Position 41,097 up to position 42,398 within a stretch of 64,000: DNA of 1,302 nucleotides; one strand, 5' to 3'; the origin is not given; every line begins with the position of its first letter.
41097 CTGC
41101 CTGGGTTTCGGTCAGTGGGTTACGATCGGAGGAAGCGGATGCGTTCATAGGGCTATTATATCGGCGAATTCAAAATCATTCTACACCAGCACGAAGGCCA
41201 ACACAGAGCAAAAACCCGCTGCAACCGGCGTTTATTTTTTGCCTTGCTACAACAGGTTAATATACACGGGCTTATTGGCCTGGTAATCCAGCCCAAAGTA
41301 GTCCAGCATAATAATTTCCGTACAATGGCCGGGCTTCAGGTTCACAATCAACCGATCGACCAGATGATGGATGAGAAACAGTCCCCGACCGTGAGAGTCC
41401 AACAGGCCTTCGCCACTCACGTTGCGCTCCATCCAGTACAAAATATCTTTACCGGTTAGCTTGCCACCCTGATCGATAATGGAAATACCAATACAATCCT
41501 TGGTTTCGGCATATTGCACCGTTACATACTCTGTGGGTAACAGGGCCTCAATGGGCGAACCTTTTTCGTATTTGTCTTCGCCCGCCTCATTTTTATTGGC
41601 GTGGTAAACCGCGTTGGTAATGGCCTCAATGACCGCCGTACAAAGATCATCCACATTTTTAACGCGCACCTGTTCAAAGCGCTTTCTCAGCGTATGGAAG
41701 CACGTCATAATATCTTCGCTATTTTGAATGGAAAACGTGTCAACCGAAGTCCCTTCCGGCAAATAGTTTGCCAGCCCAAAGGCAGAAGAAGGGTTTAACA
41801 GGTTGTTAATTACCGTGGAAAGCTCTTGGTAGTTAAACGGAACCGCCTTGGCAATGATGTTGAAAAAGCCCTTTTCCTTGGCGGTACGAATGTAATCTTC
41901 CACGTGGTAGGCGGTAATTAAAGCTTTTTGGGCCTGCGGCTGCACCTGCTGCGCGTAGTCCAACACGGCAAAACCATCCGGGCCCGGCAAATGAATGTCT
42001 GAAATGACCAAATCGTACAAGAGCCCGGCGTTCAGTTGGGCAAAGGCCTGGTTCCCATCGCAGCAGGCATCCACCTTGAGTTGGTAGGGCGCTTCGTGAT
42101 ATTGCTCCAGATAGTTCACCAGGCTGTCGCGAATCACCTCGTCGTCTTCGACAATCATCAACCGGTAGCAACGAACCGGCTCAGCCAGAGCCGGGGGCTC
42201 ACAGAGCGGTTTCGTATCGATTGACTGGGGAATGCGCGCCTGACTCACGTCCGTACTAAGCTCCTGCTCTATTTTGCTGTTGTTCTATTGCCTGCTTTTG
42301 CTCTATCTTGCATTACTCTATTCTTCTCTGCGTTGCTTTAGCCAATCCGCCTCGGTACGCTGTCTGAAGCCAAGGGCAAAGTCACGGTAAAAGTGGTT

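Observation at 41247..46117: fliA (sigma-28) operon ends in a REC::RsbW/SpoIIAB-like anti-sigma kinase fusion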

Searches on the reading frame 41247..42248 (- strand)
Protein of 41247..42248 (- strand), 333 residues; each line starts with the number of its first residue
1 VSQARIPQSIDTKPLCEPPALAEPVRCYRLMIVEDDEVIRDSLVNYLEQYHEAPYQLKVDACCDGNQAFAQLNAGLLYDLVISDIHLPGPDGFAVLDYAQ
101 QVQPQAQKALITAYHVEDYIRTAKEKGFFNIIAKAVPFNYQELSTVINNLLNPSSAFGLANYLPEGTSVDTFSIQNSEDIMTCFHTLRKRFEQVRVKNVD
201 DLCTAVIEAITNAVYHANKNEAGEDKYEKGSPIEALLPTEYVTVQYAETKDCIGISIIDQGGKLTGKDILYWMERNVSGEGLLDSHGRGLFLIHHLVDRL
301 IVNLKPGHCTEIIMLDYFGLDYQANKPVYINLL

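Call 3: search_protein_families(library=pfam, proteins=[window:41247-42248:-], max_evalue=0.1)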
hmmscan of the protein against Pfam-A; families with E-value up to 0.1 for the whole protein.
window:41247-42248:- (333 aa): 3 families
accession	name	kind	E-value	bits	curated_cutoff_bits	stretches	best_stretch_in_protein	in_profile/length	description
PF00072.30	Response_reg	-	4.3e-15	56.3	30.2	1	31-145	2-108/111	Response regulator receiver domain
PF13581.12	HATPase_c_2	-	7.2e-12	45.9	27.4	1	189-314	20-125/127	Histidine kinase-like ATPase domain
PF02518.31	HATPase_c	-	0.008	17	26.4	1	199-299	3-90/111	Histidine kinase-, DNA gyrase B-, and HSP90-like ATPase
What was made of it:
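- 41247..42248 (-): Response regulator, 333 aa. Receiver domain at residues 27-151 (about 41796-42170), with acid pocket E34/D35, phospho-acceptor D84 (codon 41997-41999), T112 and K134. RsbW/SpoIIAB-type GHKL (Bergerat) domain at residues about 165-333 (Pfam hit 189-314 = 41307-41684). Conserved C-terminal tail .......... Pfam (call 3).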

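Call 4: search_protein_families(library=ncbifam, proteins=[window:41247-42248:-], max_evalue=0.1)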
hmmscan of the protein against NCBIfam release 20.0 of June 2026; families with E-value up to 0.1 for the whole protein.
window:41247-42248:- (333 aa): 66 families (the best 25 are shown)
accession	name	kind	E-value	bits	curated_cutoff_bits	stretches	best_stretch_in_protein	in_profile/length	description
NF046022.1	RespRegCpdRBruc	equivalog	4.6e-10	39.5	180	1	29-150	3-116/120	cell cycle two-component system response regulator CpdR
NF000402.1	vanR-B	exception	1.1e-09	38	480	1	28-156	3-122/219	vancomycin resistance response regulator transcription factor VanR-B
TIGR01818.1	ntrC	equivalog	3.4e-09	36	558.6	1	31-152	2-115/463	nitrogen regulation protein NR(I)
NF051850.1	RespRegRprY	equivalog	2.6e-08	33.6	370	1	29-151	6-120/234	response regulator transcription factor RprY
NF011896.0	PRK15369.1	equivalog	5.5e-08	32.7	242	1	27-134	3-106/211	two component system response regulator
TIGR02956.1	TMAO_torS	equivalog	2e-07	29.5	676.5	1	25-178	699-847/967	TMAO reductase system sensor histidine kinase/response regulator TorS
NF052596.1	RR_EAL_PvrR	equivalog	2.9e-07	29.4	580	1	27-115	3-86/398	response regulator cyclic di-GMP phosphodiesterase PvrR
NF053512.1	nitric_RR_NosR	exception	3.5e-07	29.6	400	1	31-149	2-113/422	response regulator c-di-GMP phosphodiesterase, NosR family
NF008469.0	PRK11361.1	equivalog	7.2e-07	28.2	714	1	28-151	5-120/461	acetoacetate metabolism transcriptional regulator AtoC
TIGR01925.2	spIIAB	equivalog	7.5e-07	29.1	135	2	239-315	59-133/137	anti-sigma F factor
TIGR01387.1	cztR_silR_copR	subfamily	1.4e-06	28.1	279.2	1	31-156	2-119/218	heavy metal response regulator transcription factor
NF007928.2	PRK10643.1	equivalog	1.6e-06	28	330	1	29-151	2-116/216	two-component system response regulator PmrA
NF007005.1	PRK09468.1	equivalog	3.3e-06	26.7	331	1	28-152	4-120/237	osmolarity response regulator transcription factor OmpR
NF003144.0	PRK04069.1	equivalog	3.8e-06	26.4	145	1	197-318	38-143/161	anti-sigma B factor RsbW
NF045505.1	RR_RssB_Pseudo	equivalog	4.3e-06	26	700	1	29-108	7-80/394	two-component system response regulator RssB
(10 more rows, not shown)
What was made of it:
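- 41247..42248 (-): NCBIfam hits to SpoIIAB (TIGR01925) and RsbW (NF003144), both below their cut-offs (call 4).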

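Call 7: find_homologous_proteins(query=window:41247-42248:-, max_evalue=0.00001)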
Query window:41247-42248:- (333 aa): 129 proteins with E <= 0.00001 among 1722 candidates; the best 120 are listed.
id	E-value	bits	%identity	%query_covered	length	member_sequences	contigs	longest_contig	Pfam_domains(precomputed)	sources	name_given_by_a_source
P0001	2.1e-224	762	100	100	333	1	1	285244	PF13581.13,PF00072.31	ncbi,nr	ncbi:MAG: response regulator [Candidatus Melainabacteria bacterium]|nr:response regulator [Candidatu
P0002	5.3e-115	402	59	93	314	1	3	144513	PF13581.13,PF00072.31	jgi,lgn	jgi:DNA-binding NarL/FixJ family response regulator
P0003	9.1e-110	385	58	92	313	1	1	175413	PF13581.13,PF00072.31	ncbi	-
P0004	1.2e-109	384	56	88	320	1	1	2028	PF13581.13,PF00072.31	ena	-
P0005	6.1e-109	382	56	91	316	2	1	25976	PF13581.13,PF00072.31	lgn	-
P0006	3.5e-108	380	57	88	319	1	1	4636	PF13581.13,PF00072.31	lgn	-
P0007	1.3e-107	378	56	92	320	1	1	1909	PF13581.13,PF00072.31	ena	-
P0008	1.4e-106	374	55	92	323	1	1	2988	PF13581.13,PF00072.31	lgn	-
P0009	2.6e-106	373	55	88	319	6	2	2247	PF13581.13,PF00072.31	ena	-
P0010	2.9e-106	373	55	95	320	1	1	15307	PF13581.13,PF00072.31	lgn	-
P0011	1.0e-105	372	56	93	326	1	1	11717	PF13581.13,PF00072.31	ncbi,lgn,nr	ncbi:MAG: response regulator [Vampirovibrio sp.]|nr:response regulator [Vampirovibrio sp.]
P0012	1.8e-105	371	54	91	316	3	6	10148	PF13581.13,PF00072.31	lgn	-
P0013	2.2e-105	370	53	96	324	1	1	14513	PF13581.13,PF00072.31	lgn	-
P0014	2.5e-105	370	54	95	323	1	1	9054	PF13581.13,PF00072.31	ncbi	-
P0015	3.5e-105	370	54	95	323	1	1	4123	PF13581.13,PF00072.31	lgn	-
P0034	2.9e-102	360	53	94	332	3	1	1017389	PF13581.13,PF00072.31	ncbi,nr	ncbi:MAG: response regulator [Cyanobacteria bacterium]|nr:response regulator [Cyanobacteriota bacter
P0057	2.2e-99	351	53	93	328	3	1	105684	PF13581.13,PF00072.31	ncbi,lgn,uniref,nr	ncbi:ATP-binding response regulator [Vampirovibrio chlorellavorus]|uniref:ATP-binding response regul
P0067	3.4e-98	347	52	92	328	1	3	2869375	PF13581.13,PF00072.31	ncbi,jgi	jgi:DNA-binding NarL/FixJ family response regulator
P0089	3.2e-87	311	47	94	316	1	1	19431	PF13581.13,PF00072.31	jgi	jgi:YesN/AraC family two-component response regulator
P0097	2.9e-81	291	46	91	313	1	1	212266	PF13581.13,PF00072.31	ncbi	-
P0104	8.0e-59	217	39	92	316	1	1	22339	PF13581.13,PF00072.31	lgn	-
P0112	2.3e-53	199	38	92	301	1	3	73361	PF00072.31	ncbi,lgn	ncbi:MAG: response regulator [Chitinivibrionales bacterium]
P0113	3.4e-52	196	38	92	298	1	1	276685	PF00072.31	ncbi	-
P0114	6.0e-52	195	46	64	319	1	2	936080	PF13581.13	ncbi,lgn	ncbi:MAG: ATP-binding protein [Candidatus Melainabacteria bacterium]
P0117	1.3e-43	167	33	91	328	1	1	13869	PF13581.13,PF00072.31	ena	-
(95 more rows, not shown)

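Call 8: find_encoding_contigs(protein=P0057, flank=8000, max_places=2)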
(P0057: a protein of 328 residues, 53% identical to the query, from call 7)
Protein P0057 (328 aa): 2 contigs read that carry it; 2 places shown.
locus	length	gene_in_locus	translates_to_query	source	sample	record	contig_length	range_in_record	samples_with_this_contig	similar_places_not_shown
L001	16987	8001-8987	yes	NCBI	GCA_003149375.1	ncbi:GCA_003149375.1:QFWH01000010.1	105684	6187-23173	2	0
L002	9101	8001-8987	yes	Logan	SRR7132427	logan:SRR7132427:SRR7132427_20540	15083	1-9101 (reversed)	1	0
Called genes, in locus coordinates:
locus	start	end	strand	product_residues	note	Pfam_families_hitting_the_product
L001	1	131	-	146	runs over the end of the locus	PF00903:Glyoxalase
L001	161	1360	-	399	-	PF00155:Aminotran_1_2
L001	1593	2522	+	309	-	PF06325:PrmA, PF13489:Methyltransf_23 (faint), PF05175:MTS, PF13847:Methyltransf_31 (weak), PF13649:Methyltransf_25 (weak)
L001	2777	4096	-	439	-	-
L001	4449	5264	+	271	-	PF04542:Sigma70_r2, PF04539:Sigma70_r3, PF04545:Sigma70_r4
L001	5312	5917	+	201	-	-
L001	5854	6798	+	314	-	-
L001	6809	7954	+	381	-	PF00512:HisKA, PF02518:HATPase_c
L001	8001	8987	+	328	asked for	PF00072:Response_reg, PF13581:HATPase_c_2 (weak)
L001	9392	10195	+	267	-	-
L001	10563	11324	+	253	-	-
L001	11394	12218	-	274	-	PF00089:Trypsin, PF13365:Trypsin_2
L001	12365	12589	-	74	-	-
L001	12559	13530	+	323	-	PF16881:LIAS_N, PF04055:Radical_SAM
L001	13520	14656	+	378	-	PF00676:E1_dh, PF02775:TPP_enzyme_C (weak)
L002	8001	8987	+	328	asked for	PF00072:Response_reg, PF13581:HATPase_c_2 (weak)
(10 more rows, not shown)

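Call 9: find_encoding_contigs(protein=P0067, flank=8000, max_places=2)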
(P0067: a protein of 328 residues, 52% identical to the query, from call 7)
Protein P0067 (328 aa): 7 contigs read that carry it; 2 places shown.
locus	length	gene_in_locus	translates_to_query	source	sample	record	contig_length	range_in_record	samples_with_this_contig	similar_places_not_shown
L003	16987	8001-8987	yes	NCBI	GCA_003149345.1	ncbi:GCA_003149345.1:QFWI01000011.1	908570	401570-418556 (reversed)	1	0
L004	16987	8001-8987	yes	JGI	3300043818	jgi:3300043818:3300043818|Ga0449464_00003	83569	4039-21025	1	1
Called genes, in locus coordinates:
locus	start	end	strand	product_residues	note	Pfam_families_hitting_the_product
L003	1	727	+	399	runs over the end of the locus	PF00155:Aminotran_1_2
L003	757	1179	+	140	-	PF00903:Glyoxalase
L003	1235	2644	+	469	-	PF08245:Mur_ligase_M, PF08353:MurT_C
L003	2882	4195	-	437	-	-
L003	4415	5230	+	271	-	PF04542:Sigma70_r2, PF04539:Sigma70_r3, PF04545:Sigma70_r4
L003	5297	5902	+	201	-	-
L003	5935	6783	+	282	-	-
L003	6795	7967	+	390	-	PF00512:HisKA, PF02518:HATPase_c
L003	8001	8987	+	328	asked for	PF00072:Response_reg, PF13581:HATPase_c_2 (weak)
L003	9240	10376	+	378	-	-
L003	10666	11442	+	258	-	-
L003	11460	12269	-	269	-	PF00089:Trypsin, PF13365:Trypsin_2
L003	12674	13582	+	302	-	PF04055:Radical_SAM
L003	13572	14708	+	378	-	PF00676:E1_dh, PF02775:TPP_enzyme_C (weak)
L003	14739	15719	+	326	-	PF02779:Transket_pyr, PF02780:Transketolase_C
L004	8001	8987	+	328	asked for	PF00072:Response_reg, PF13581:HATPase_c_2 (weak)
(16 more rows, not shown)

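Call 10: find_encoding_contigs(protein=P0112, flank=8000, max_places=2)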
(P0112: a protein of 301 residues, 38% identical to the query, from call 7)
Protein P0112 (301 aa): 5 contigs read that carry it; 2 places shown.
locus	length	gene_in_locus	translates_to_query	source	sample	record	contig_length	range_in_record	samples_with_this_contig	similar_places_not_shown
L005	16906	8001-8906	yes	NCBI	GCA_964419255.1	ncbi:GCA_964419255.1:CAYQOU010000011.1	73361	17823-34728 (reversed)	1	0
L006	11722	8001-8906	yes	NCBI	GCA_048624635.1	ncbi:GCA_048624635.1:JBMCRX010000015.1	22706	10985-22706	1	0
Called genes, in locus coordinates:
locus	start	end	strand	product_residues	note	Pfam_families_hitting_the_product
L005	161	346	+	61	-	-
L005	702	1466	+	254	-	PF00149:Metallophos, PF12850:Metallophos_2 (faint)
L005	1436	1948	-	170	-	PF04677:CwfJ_C_1 (weak), PF11969:DcpS_C (weak), PF01230:HIT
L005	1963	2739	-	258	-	PF02673:BacA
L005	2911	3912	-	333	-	-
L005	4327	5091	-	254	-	PF01887:SAM_HAT_N, PF20257:SAM_HAT_C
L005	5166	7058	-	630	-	PF02518:HATPase_c (weak), PF13589:HATPase_c_3, PF00183:HSP90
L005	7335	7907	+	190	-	PF12118:SprA-related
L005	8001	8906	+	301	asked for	PF00072:Response_reg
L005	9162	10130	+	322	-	PF18935:DUF5683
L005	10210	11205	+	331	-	PF00356:LacI, PF00532:Peripla_BP_1, PF13407:Peripla_BP_4, PF13377:Peripla_BP_3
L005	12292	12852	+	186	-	PF02357:NusG (weak)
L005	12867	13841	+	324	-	PF02570:CbiC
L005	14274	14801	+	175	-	PF02572:CobA_CobO_BtuR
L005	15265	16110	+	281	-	PF00005:ABC_tran, PF13304:AAA_21, PF27102:NodI_C (weak)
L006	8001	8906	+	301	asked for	PF00072:Response_reg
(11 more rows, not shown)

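Call 23: find_related_loci(query=window:41247-42248:-, collection=genome_contigs, flank=8000)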
Query window:41247-42248:- (333 aa) in genome_contigs; peptide patterns used: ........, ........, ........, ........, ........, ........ (x = any residue, [..] = any of these).
156 stretches matched a pattern; 20 encode a relative of the query (tblastn E <= 1e-3); 20 distinct loci.
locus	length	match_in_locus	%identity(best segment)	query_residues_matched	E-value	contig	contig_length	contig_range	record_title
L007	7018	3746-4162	33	28-173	2e-7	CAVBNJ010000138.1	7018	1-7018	bacterium isolate H07665-L1_cleanbin_000010 genome assembly, contig: Spades_H07665-L1_contig_2470, whole genome shotgun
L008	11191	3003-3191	36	25-93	6e-7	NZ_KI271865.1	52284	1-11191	Gemella bergeri ATCC 700627 Scaffold71, whole genome shotgun sequence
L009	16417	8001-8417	31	28-173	1e-6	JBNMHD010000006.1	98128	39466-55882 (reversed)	MAG: Fusicatenibacter sp. isolate CM_BacFus562.131 k141_575315_length_98128_cov_18.7686, whole genome shotgun sequence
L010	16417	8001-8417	31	28-173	1e-6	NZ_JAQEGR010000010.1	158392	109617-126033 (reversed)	Fusicatenibacter saccharivorans strain AM67-22ACA AM67-22ACA.Scaf10, whole genome shotgun sequence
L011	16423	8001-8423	27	16-165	1e-6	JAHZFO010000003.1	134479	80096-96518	MAG: Clostridiales bacterium isolate HRGM_Genome_2936 HRGM_Genome_2936_3, whole genome shotgun sequence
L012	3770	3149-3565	31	28-173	2e-6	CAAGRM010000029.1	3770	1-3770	MAG TPA_asm: Lachnospiraceae bacterium, isolate HGM12113, WGS project CAAGRM010000000 data, contig: SRS883021_119_k99_21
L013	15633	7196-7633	27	28-186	2e-6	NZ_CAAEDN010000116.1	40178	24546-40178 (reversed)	MAG: uncultured Holdemanella sp. isolate HGM09869, whole genome shotgun sequence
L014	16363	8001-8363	28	29-152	5e-6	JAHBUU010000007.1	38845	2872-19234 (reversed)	MAG: Bdellovibrionaceae bacterium isolate ACE_BDE5 BDE5_7, whole genome shotgun sequence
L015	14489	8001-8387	29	28-165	4e-6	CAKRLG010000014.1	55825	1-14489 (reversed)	MAG: uncultured Ruminococcus sp. isolate REFINED_METABAT215_TOP10_CONTIGS_1500_ASSEMBLY_K77_MERGED__Hadza_MoBio_hadza-E-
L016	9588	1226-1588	29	28-157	2e-5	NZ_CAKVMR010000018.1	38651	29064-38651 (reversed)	MAG: uncultured Holdemanella sp. isolate REFINED_METABAT215_TOP10_CONTIGS_1500_ASSEMBLY_K77_MERGED__Hadza_MoBio_hadza-E-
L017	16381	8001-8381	28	17-152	3e-5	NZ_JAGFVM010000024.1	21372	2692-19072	Marinilactibacillus kalidii strain M4U5P12 293, whole genome shotgun sequence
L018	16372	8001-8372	29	25-157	2e-5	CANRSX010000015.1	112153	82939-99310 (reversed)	MAG TPA_asm: uncultured Roseburia sp. isolate SRR15510239_bin.50_metawrap_v1.3_MAG genome assembly, contig: NODE.123_len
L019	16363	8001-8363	28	28-157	3e-5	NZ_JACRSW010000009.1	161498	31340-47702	Jutongia hominis strain BX3 BX3_ctg017, whole genome shotgun sequence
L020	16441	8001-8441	25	22-177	5e-5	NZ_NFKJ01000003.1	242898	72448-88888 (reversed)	Lachnoclostridium sp. An181 An181_contig_3, whole genome shotgun sequence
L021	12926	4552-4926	26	28-161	5e-5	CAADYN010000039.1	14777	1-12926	MAG TPA_asm: Clostridia bacterium, isolate HGM12664, WGS project CAADYN010000000 data, contig: ERS396348_42_k79_22957, w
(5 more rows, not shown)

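Call 27: search_solved_structures(query=A2, max_evalue=0.01, show_alignments=0)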
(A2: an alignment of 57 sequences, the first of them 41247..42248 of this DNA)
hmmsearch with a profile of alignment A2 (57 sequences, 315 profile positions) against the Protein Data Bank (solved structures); distinct sequences matched with E-value up to 0.01: 302 (the best 60 are shown).
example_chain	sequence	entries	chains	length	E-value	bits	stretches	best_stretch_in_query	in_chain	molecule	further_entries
9xzo_A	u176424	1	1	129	5.6e-19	71.7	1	11-134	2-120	De novo protein M1X0B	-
3a0r_B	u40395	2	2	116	4e-18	68.9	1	11-133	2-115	Response regulator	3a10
3a0u_A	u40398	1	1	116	5.6e-18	68.5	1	11-133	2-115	Response regulator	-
6ifh_A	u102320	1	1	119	2.4e-16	63.1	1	11-134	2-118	Sporulation initiation phosphotransferase F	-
6swl_A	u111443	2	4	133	4.2e-16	62.3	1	10-130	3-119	Two-component response regulator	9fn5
6er7_A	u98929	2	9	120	4.8e-16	62.1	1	11-133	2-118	120aa long hypothetical chemotaxis protein (CheY)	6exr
1pey_A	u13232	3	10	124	9.9e-16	61.1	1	11-133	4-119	Sporulation initiation phosphotransferase F | SPORULATION RESPONSE REGULATORY PROTEIN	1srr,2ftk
2jvi_A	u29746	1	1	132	1.2e-15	60.8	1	11-133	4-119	Sporulation initiation phosphotransferase F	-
1f51_E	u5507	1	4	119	1.5e-15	60.5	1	11-132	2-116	SPORULATION INITIATION PHOSPHOTRANSFERASE F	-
3q15_C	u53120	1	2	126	2.2e-15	59.9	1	10-133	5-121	Sporulation initiation phosphotransferase F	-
1fsp_A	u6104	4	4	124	2.6e-15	59.7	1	11-133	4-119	STAGE 0 SPORULATION PROTEIN F | SPORULATION RESPONSE REGULATORY PROTEIN | Sporulation initiation phosphotransferase F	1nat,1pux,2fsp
7w9h_A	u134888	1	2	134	5.7e-15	58.6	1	10-125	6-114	Response regulator protein FleR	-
9qih_A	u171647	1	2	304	7.9e-15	58.1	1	11-285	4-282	SenB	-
2jvk_A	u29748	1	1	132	1.9e-14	56.9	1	11-133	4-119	Sporulation initiation phosphotransferase F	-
1p6q_A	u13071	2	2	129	1.9e-14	56.9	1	9-131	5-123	CheY2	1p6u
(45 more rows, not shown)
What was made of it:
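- On Receiver-Bergerat response regulators (LvrC/TciR type): Profile E 7.9e-15 covering profile positions 11-285 against LvrC residues 4-282 (call 27).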

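Call 30: search_solved_structures(query=window:41247-42248:-, max_evalue=0.001, show_alignments=3)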
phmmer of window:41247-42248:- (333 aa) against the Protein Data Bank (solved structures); distinct sequences matched with E-value up to 0.001: 42.
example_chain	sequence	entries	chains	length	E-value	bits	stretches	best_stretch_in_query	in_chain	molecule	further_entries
28tm_A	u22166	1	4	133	3.8e-07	32.7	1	30-155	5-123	C-terminal domain of PAS domain-containing hybrid sensor histidine kinase/response regulat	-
1dc7_A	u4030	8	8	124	4.2e-06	29.3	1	55-147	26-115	NITROGEN REGULATION PROTEIN | NITROGEN REGULATION PROTEIN NR(I) | NTRC RECEIVER DOMAIN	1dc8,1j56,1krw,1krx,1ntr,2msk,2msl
9xzo_A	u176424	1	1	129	5.1e-06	29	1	29-149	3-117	De novo protein M1X0B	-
3a0r_B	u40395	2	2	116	5.2e-06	29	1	29-151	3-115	Response regulator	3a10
3a0u_A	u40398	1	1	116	5.4e-06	28.9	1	29-151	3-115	Response regulator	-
2jvi_A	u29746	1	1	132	1.7e-05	27.3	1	30-151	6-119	Sporulation initiation phosphotransferase F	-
7w9h_A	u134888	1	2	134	2.2e-05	26.9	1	28-139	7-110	Response regulator protein FleR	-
1pey_A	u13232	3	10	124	2.7e-05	26.6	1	29-149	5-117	Sporulation initiation phosphotransferase F | SPORULATION RESPONSE REGULATORY PROTEIN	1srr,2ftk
1f51_E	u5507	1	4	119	3.5e-05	26.2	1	30-148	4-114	SPORULATION INITIATION PHOSPHOTRANSFERASE F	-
1zy2_A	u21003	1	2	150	4e-05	26.1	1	30-150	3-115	transcriptional regulator NtrC1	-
3q15_C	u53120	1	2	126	4.2e-05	26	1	30-149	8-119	Sporulation initiation phosphotransferase F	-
1fsp_A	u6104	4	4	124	4.3e-05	26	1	30-149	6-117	STAGE 0 SPORULATION PROTEIN F | SPORULATION RESPONSE REGULATORY PROTEIN | Sporulation initiation phosphotransferase F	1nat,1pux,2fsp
3crn_A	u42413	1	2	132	7.2e-05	25.2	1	28-116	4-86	Response regulator receiver domain protein, CheY-like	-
9of4_A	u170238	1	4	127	0.00015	24.2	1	29-112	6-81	PmrA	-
9of7_A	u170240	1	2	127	0.00015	24.2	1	29-112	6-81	PmrA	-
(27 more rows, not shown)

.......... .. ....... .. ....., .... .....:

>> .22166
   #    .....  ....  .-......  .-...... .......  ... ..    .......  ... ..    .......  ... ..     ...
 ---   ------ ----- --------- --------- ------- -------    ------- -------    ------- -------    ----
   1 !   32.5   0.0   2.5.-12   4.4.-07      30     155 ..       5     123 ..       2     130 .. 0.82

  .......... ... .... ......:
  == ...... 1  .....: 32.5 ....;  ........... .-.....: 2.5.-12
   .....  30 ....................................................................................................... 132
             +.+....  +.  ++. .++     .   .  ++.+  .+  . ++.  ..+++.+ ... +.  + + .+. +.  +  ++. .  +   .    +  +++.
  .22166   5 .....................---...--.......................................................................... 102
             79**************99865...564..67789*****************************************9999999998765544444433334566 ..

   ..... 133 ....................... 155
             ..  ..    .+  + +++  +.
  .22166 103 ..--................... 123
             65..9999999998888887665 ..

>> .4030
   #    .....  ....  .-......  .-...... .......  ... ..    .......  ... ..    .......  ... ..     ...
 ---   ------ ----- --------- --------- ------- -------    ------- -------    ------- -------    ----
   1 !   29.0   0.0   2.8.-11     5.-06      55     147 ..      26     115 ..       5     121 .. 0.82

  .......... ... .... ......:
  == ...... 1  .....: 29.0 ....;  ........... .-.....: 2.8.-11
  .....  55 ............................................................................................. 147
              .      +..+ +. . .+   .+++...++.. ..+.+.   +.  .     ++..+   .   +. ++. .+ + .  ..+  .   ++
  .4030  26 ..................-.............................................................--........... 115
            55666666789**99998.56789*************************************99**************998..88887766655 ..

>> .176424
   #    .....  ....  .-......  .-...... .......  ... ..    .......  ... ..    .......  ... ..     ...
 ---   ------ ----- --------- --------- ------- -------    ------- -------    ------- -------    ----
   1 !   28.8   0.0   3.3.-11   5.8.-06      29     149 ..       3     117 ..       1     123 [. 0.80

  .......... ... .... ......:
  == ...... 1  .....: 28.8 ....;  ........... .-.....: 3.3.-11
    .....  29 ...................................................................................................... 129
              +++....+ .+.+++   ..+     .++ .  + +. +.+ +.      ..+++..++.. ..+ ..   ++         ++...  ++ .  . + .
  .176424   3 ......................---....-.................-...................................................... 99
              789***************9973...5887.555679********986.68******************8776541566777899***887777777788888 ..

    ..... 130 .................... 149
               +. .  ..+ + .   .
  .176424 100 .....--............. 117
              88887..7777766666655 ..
